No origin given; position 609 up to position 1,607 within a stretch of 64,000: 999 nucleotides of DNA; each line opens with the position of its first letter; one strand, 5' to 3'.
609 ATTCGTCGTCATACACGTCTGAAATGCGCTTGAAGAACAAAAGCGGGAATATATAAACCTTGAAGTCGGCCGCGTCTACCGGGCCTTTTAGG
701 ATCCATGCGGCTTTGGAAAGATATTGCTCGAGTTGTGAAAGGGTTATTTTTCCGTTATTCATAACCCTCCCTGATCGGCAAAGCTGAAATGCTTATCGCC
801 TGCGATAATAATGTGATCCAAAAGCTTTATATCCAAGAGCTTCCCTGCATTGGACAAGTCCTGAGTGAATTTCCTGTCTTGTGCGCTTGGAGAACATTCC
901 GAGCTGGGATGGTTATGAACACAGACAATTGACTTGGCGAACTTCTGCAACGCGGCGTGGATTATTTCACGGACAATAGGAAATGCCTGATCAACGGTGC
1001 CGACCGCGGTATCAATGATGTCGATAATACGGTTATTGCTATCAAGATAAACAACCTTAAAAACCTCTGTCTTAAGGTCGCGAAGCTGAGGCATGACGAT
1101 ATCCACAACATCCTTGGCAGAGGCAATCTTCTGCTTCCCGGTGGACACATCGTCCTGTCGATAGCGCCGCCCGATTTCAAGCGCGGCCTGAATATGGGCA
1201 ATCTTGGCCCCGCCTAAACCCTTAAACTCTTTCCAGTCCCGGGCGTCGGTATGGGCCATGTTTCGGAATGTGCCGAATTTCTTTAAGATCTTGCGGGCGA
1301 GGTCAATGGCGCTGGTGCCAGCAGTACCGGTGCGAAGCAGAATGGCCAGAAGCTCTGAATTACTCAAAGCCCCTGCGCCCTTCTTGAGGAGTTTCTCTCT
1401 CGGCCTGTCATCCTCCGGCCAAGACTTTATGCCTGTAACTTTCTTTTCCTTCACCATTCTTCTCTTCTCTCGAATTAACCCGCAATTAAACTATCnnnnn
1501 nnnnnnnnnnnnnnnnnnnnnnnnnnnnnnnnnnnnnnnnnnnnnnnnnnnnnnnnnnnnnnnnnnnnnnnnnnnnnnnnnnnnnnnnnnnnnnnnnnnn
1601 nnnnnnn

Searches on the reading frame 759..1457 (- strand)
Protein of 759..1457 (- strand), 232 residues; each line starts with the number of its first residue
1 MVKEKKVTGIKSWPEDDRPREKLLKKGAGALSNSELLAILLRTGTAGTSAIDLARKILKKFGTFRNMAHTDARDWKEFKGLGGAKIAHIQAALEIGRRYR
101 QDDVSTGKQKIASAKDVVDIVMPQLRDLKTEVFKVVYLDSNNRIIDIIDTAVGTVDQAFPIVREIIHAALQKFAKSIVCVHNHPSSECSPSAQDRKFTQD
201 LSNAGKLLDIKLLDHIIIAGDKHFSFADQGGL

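Call 78: search_protein_families(library=pfam, proteins=[window:759-1457:-], max_evalue=0.00001)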
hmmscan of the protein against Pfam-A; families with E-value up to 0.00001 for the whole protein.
window:759-1457:- (232 aa): 2 families
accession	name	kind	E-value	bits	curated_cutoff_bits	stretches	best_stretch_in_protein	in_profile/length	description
PF04002.20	RadC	-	1.6e-38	131.8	22.1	1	112-230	2-120/121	RadC-like JAB domain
PF20582.4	UPF0758_N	-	1.9e-29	102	27.1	1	10-87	1-77/77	UPF0758 N-terminal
